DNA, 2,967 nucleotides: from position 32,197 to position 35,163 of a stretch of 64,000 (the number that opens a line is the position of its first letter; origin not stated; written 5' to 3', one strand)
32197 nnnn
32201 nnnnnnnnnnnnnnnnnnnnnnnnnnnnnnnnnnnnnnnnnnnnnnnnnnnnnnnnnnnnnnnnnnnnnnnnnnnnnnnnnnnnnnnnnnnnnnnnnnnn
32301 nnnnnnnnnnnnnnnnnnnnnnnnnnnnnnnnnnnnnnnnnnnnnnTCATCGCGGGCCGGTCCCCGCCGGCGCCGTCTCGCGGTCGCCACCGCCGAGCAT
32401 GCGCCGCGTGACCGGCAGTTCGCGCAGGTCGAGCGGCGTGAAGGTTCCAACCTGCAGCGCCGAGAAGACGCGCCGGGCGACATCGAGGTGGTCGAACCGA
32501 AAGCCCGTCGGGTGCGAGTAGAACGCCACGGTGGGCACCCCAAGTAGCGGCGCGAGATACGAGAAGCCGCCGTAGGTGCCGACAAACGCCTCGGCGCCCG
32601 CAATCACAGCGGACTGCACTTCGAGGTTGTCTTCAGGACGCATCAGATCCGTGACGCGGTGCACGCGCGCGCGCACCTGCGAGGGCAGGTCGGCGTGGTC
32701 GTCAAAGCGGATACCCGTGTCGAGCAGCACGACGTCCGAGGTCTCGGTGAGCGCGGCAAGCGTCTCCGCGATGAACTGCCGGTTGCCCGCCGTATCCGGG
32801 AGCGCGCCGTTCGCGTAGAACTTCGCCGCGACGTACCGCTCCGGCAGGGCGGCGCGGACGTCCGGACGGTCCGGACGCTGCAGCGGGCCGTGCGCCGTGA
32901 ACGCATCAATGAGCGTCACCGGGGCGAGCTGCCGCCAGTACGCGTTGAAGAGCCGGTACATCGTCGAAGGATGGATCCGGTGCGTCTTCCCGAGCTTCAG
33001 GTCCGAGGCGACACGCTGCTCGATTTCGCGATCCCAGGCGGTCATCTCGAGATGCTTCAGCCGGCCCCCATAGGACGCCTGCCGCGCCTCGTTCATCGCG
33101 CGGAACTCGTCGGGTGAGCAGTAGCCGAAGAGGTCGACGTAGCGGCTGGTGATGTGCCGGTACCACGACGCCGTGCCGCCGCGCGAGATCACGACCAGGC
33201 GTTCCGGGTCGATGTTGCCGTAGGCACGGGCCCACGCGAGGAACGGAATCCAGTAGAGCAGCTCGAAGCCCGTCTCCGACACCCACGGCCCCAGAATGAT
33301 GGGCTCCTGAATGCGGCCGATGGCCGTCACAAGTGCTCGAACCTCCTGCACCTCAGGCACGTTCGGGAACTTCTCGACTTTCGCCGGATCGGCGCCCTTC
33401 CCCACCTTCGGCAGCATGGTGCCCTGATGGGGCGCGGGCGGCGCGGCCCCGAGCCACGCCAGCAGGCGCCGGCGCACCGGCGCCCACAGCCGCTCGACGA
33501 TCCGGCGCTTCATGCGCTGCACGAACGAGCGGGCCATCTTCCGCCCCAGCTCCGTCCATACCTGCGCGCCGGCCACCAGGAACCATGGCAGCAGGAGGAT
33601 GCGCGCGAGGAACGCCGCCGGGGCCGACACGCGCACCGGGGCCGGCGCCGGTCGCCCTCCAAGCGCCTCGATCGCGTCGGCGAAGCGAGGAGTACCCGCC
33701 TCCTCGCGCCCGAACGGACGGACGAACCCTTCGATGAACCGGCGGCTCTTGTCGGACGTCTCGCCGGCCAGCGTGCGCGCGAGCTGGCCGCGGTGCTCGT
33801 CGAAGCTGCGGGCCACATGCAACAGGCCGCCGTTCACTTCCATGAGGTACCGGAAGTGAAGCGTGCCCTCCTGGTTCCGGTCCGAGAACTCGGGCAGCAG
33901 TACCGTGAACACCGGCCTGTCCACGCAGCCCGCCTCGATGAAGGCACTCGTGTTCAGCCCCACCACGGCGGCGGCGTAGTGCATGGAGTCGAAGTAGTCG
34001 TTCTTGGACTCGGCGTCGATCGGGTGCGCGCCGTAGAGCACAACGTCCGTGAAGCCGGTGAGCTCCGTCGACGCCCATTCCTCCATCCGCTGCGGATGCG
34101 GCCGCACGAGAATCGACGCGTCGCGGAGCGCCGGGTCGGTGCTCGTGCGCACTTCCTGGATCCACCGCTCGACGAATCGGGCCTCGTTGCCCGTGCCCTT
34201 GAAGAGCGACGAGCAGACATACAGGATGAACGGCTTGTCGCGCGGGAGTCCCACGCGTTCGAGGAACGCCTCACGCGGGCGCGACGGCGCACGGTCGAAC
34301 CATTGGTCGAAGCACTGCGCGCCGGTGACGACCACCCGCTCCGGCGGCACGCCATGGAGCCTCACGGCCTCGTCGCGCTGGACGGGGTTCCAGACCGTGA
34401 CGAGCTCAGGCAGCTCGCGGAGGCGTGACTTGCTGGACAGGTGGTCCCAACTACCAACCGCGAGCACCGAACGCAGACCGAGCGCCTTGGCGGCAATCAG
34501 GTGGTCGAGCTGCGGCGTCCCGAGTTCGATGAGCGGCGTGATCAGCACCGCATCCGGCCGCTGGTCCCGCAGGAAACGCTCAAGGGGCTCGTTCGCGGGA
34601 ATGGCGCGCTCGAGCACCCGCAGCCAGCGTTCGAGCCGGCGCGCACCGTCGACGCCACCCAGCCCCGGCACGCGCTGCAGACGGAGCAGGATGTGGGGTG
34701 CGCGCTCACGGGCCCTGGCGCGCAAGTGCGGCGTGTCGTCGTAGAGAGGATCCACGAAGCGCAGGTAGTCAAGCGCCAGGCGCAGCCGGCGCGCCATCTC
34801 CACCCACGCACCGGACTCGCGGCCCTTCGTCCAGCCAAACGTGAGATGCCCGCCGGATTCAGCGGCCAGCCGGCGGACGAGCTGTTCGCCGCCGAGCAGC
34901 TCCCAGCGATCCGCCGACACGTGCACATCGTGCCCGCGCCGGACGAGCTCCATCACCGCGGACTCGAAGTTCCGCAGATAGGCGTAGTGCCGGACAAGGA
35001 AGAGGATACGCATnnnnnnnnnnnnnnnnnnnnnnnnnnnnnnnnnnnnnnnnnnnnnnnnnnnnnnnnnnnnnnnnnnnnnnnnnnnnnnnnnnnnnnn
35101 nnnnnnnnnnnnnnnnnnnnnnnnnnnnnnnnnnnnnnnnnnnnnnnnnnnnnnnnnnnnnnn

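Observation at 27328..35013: Rosetta-stone evidence: FamA and FamB occur both as separate neighbouring genes and as two independent A-B fusion proteins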

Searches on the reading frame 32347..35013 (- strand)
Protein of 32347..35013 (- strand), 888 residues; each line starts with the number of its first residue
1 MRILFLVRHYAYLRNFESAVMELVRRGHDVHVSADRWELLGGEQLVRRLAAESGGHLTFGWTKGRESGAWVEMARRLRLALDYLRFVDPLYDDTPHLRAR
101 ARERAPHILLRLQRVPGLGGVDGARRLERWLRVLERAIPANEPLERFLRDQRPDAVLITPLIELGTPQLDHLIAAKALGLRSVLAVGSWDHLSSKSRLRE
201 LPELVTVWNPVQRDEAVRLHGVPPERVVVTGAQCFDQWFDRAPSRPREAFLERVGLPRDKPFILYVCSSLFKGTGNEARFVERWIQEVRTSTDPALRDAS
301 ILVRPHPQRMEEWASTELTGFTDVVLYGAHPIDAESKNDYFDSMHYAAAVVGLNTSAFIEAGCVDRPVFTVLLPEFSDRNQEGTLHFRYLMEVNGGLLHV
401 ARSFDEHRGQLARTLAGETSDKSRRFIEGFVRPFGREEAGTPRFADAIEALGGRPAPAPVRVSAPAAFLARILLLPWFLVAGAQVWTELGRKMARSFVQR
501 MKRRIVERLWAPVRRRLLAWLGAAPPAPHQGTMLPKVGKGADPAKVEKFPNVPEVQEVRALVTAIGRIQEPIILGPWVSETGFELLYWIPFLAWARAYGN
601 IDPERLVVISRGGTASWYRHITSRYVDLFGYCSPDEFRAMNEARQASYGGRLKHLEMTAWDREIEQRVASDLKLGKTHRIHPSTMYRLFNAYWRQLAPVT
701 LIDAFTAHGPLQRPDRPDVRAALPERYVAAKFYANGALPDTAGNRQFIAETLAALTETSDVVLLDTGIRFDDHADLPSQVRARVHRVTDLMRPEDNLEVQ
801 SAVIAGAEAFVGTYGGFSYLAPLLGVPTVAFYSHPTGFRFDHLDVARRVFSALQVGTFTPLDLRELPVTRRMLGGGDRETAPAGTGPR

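Call 4: search_protein_families(library=pfam, proteins=[window:32347-35013:-], max_evalue=0.01)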
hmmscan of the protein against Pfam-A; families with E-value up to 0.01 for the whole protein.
window:32347-35013:- (888 aa): 0 families

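Call 10: find_homologous_proteins(query=window:32347-35013:-, max_evalue=0.00001)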
Query window:32347-35013:- (888 aa): 3474 proteins with E <= 0.00001 among 8000 candidates; the best 120 are listed.
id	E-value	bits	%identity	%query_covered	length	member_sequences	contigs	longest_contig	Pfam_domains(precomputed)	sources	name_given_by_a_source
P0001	0.0e+0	2021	99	100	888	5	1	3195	-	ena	-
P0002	0.0e+0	1823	89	99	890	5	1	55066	-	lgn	-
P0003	0.0e+0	1788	88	99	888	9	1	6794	-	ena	-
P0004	0.0e+0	1768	87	98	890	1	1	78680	-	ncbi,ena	-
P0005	0.0e+0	1725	84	98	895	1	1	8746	-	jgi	jgi:hypothetical protein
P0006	0.0e+0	1701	83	100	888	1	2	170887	-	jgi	jgi:hypothetical protein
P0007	0.0e+0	1560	55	99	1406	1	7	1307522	-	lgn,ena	-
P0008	0.0e+0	1478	73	99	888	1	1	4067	-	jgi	jgi:hypothetical protein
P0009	0.0e+0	1447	73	99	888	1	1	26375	-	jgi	jgi:hypothetical protein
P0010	0.0e+0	1438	71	99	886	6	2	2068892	-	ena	-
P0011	0.0e+0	1414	71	99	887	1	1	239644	-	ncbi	-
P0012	0.0e+0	1148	59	98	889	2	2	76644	-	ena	-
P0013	0.0e+0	1136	59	98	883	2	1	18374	-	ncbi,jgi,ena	-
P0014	0.0e+0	1129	58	98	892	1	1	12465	-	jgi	-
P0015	0.0e+0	1125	58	98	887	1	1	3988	-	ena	-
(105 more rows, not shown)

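Call 14: find_related_loci(query=A1, collection=genome_contigs, flank=10000)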
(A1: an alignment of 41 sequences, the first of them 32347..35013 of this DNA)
Query A1 (888 aa) in genome_contigs; peptide patterns used: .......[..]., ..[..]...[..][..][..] (x = any residue, [..] = any of these).
238 stretches matched a pattern; 203 encode a relative of the query (tblastn E <= 1e-3); the best 80 are kept; 77 distinct loci.
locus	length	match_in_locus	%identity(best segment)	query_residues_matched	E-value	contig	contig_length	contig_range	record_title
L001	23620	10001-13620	88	1-873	0e+0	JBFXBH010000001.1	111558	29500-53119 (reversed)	MAG: Vicinamibacterales bacterium isolate CA_2019_TPBS_41 NODE_1543_length_111558_cov_9.577425_TPBS, whole genome shotgu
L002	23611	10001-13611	87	1-870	0e+0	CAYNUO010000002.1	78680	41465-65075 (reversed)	MAG TPA_asm: uncultured Bifidobacteriaceae bacterium isolate SRP150892_co2_2 genome assembly, contig: NODE_270_length_78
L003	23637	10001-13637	88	1-873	0e+0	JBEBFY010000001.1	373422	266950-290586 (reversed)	MAG: Vicinamibacterales bacterium isolate ASF_8 NODE_2_length_373422_cov_22.863370, whole genome shotgun sequence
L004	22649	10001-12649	55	1-876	0e+0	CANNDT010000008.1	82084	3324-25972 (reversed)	MAG: Acidobacteria bacterium isolate ZH-3nov15-179 genome assembly, contig: ZH-3nov15-C143, whole genome shotgun sequenc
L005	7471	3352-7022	58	1-866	0e+0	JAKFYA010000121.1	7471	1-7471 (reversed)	MAG: Acidobacteria bacterium isolate ND5_Bin_3_1 ND5_0010567, whole genome shotgun sequence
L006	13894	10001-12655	55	1-878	0e+0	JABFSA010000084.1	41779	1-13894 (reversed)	MAG: Acidobacteria bacterium isolate S-RSF-IL-07 seq_142, whole genome shotgun sequence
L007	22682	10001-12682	55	1-887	0e+0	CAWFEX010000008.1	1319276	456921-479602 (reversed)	MAG: uncultured Acidobacteriota bacterium isolate MFD05567.bin.1.209 genome assembly, contig: contig_26915, whole genome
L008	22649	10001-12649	55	1-877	0e+0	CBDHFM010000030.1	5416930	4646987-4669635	MAG: Vicinamibacterales bacterium isolate 1df3f988-940b-40e8-83c1-45d71c881355 genome assembly, contig: chromosome_14, w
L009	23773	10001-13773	55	1-886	0e+0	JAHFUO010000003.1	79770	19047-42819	MAG: Acidobacteria bacterium isolate nzgw81 NODE_367_length_79771_cov_6.905235, whole genome shotgun sequence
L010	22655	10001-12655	54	1-878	0e+0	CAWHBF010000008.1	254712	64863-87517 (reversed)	MAG: uncultured Acidobacteriota bacterium isolate MFD00962.bin.1.54 genome assembly, contig: contig_164094, whole genome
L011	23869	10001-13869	55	1-883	0e+0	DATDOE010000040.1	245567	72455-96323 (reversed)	MAG TPA_asm: Vicinamibacterales bacterium isolate SMAG_U7885 k141_3443709, whole genome shotgun sequence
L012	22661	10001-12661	52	1-881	0e+0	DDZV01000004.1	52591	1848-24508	MAG TPA_asm: Acidobacteria bacterium UBA2999 UBA2999_contig_52262, whole genome shotgun sequence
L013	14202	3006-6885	56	1-878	0e+0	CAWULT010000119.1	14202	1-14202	MAG: uncultured bacterium isolate SRR1514963_concoct_84_1705335390 genome assembly, contig: ERZ11848522.1130, whole geno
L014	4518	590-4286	56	1-888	0e+0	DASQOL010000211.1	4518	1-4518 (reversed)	MAG TPA_asm: Gammaproteobacteria bacterium isolate SMAG_U10802 k141_1175352, whole genome shotgun sequence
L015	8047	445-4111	56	1-879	0e+0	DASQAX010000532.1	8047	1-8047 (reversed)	MAG TPA_asm: Vicinamibacterales bacterium isolate SMAG_U11656 k141_684800, whole genome shotgun sequence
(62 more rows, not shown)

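Call 26: search_solved_structures(query=A1, max_evalue=10)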
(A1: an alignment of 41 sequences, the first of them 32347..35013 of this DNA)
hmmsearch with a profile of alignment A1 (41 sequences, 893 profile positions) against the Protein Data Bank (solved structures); distinct sequences matched with E-value up to 10: 6.
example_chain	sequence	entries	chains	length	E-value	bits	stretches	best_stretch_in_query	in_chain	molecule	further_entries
9d3x_A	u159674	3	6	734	0.49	11.4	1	353-460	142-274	Anaerobic ribonucleoside-triphosphate reductase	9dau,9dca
6i9v_A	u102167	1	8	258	1.4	9.9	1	15-57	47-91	Putative oxidoreductase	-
6i9u_A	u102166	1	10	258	1.4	9.8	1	15-57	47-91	Putative oxidoreductase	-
6i9w_A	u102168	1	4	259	1.4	9.8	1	15-57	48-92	Putative oxidoreductase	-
5o30_A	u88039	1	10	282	1.6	9.7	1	15-57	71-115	Putative oxidoreductase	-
7qy3_A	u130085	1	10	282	1.6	9.6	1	15-57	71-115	Putative oxidoreductase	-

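Call 30: predict_structure(alignment_id=A1)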
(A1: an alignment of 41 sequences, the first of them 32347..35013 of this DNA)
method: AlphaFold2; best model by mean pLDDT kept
length: 888 residues; sequences in the alignment: 41
mean_pLDDT: 80.0   pTM: 0.58
mean pLDDT of the five models: 80.0, 80.0, 76.8, 75.9, 75.0
residues with pLDDT >= 90: 289; 70-90: 406; 50-70: 131; < 50: 62
segments of 3 or more residues with pLDDT < 50: 381-383, 522-550, 695-702, 871-888
pLDDT, mean of each block of 10 residues (from residue 1): 92 89 97 77 85 94 78 87 81 70 86 89 90 89 91 91 66 92 88 73 93 87 94 91 94 91 90 80 94 95 85 75 84 84 96 90 93 69 62 85 93 90 90 92 97 92 88 89 74 58 69 68 41 30 40 62 79 85 78 80 90 82 89 82 71 74 92 91 76 50 54 85 92 78 83 89 78 78 86 83 90 76 81 63 62 63 62 41 35
secondary structure, 60 per line:
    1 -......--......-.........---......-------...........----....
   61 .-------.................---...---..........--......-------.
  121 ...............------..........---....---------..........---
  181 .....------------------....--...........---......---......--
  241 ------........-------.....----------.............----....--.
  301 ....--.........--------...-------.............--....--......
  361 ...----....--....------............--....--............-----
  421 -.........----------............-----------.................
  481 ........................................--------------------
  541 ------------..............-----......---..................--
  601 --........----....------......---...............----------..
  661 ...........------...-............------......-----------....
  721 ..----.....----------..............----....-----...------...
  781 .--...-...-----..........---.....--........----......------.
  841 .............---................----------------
elements in order (helices of 4 or more, strands of 3 or more residues): E2-7 H10-15 H17-25 E29-34 H42-52 E57-61 H69-85 H95-104 H107-112 H120-135 H142-151 E155-158 H168-177 E181-185 E204-207 H210-220 E227-229 H233-238 H247-254 E262-266 H277-289 H294-297 E300-304 H307-315 E324-326 H334-346 E349-352 H355-363 E368-371 H374-377 H384-395 E398-401 H404-415 H422-430 H441-452 H464-520 H553-566 E572-577 H581-598 E606-610 H615-618 E625-627 H634-648 H659-671 E678-680 H682-693 H700-705 H717-722 E727-731 H742-755 E760-763 H778-781 E784-786 H796-805 E809-813 H816-823 E828-833 H840-853 E857-862 H863-872

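Call 32: fold_search(model_id=the predicted structure, library=pdb)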
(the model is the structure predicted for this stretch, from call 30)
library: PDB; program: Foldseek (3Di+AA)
matches with E <= 10: 1541; with E <= 0.001: 289
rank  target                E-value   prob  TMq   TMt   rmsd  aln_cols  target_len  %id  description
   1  3beo_A                5.1e-10  1.00  0.30  0.62   8.5       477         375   13  A Structural Basis for the allosteric regulation of non-hydrolyzing UDP-GlcNAc 2-epimerases (released 2008-02-19)
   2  7yp3_F                6.6e-10  1.00  0.29  0.54   8.7       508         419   15  Crystal structure of elaiophylin glycosyltransferase in complex with elaiophylin (released 2022-11-02)
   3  7yp3_A                9.4e-10  1.00  0.28  0.54   8.8       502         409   15  Crystal structure of elaiophylin glycosyltransferase in complex with elaiophylin (released 2022-11-02)
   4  8ahe_A                1.6e-09  1.00  0.28  0.60   8.0       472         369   13  PAC-FragmentDEL: Photoactivated covalent capture of DNA encoded fragments for hit discovery (released 2022-09-14)
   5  3c4q_B                1.8e-09  1.00  0.29  0.59   8.7       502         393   12  Structure of the retaining glycosyltransferase MshA : The first step in mycothiol biosynthesis. Organism : Corynebacte (released 2008-04-01)
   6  4fkz_A                1.9e-09  1.00  0.30  0.63   8.3       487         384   13  Crystal structure of Bacillus subtilis UDP-GlcNAc 2-epimerase in complex with UDP-GlcNAc and UDP (released 2013-05-08)
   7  7yp3_B                1.9e-09  1.00  0.28  0.55   8.7       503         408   15  Crystal structure of elaiophylin glycosyltransferase in complex with elaiophylin (released 2022-11-02)
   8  7yp4_A                1.9e-09  1.00  0.28  0.55   8.8       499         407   15  Crystal structure of elaiophylin glycosyltransferase in apo-form (released 2022-11-02)
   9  7yp6_A                1.9e-09  1.00  0.29  0.54   8.8       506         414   16  Crystal structure of elaiophylin glycosyltransferase in complex with UDP (released 2022-11-02)
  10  5zlr_A                3.4e-09  1.00  0.29  0.64   8.3       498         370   12  Structure of NeuC (released 2018-05-16)
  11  2iv7                  3.9e-09  1.00  0.28  0.60   8.1       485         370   13  Crystal Structure of WaaG, a glycosyltransferase involved in lipopolysaccharide biosynthesis (released 2006-10-11)
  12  4fkz_B                3.9e-09  1.00  0.30  0.61   8.4       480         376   14  Crystal structure of Bacillus subtilis UDP-GlcNAc 2-epimerase in complex with UDP-GlcNAc and UDP (released 2013-05-08)
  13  1v4v_A                3.9e-09  1.00  0.29  0.61   7.6       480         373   15  Crystal Structure Of UDP-N-Acetylglucosamine 2-Epimerase From Thermus Thermophilus HB8 (released 2003-12-02)
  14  7yp4_B                4.1e-09  1.00  0.28  0.53   9.0       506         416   16  Crystal structure of elaiophylin glycosyltransferase in apo-form (released 2022-11-02)
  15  1f6d_C                4.6e-09  1.00  0.30  0.66   6.7       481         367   14  THE STRUCTURE OF UDP-N-ACETYLGLUCOSAMINE 2-EPIMERASE FROM E. COLI. (released 2000-12-13)
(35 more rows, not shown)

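Call 46: search_protein_families(library=pfam, alignment_id=A1, max_evalue=1)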
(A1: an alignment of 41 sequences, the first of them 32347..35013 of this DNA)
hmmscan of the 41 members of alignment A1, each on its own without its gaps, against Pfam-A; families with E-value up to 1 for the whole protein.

A. member 1, window:32347-35013:- (888 aa): 1 family
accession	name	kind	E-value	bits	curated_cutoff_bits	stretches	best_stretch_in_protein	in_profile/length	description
PF04464.20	Glyphos_transf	-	0.065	12.6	22.1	1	171-323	105-253/367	CDP-Glycerol:Poly(glycerophosphate) glycerophosphotransferase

B. families by the number of members that match (of 41 scanned): 8 families
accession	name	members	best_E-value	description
PF13439.12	Glyco_transf_4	8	0.00055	Glycosyltransferase Family 4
PF01075.23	Glyco_transf_9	5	0.015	Glycosyltransferase family 9 (heptosyltransferase)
PF02350.25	Epimerase_2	4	0.0062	UDP-N-acetylglucosamine 2-epimerase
PF19956.5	EAD2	3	0.11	Effector-associated domain 2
PF04577.19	Glyco_transf_61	2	0.16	Glycosyltransferase 61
PF04464.20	Glyphos_transf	1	0.065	CDP-Glycerol:Poly(glycerophosphate) glycerophosphotransferase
PF19565.4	DUF6087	1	0.073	Family of unknown function (DUF6087)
PF01715.23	IPPT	1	0.085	IPP transferase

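Call 53: search_protein_families(library=ncbifam, alignment_id=A1, max_evalue=0.1)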
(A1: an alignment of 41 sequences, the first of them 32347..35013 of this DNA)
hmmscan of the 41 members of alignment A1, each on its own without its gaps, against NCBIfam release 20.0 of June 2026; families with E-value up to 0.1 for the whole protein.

A. member 1, window:32347-35013:- (888 aa): 1 family
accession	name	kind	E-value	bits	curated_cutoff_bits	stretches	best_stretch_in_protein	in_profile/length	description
NF046086.1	BFO_1060_trans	domain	3e-06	26.6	200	1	202-289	105-189/365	BFO_1060 family glycosyltransferase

B. families by the number of members that match (of 41 scanned): 7 families
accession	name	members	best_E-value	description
NF046086.1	BFO_1060_trans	39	2.2e-09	BFO_1060 family glycosyltransferase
TIGR03568.1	NeuC_NnaA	5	0.0096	UDP-N-acetylglucosamine 2-epimerase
TIGR04396.2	surf_polysacc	4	0.00074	surface carbohydrate biosynthesis protein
NF002537.0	PRK02090.1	2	0.022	phosphoadenylyl-sulfate reductase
TIGR02193.1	heptsyl_trn_I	2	0.033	lipopolysaccharide heptosyltransferase I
NF033778.1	trans_TimA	1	0.053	TIM44-related membrane protein TimA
TIGR04414.1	hepto_Aah_TibC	1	0.089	autotransporter strand-loop-strand O-heptosyltransferase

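Call 79: search_dna_similar(query=window:32347-35013:-, collection=plasmids, mode=protein, max_evalue=0.00001, max_rows=15)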
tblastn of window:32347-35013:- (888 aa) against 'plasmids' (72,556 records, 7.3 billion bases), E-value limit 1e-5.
No match.
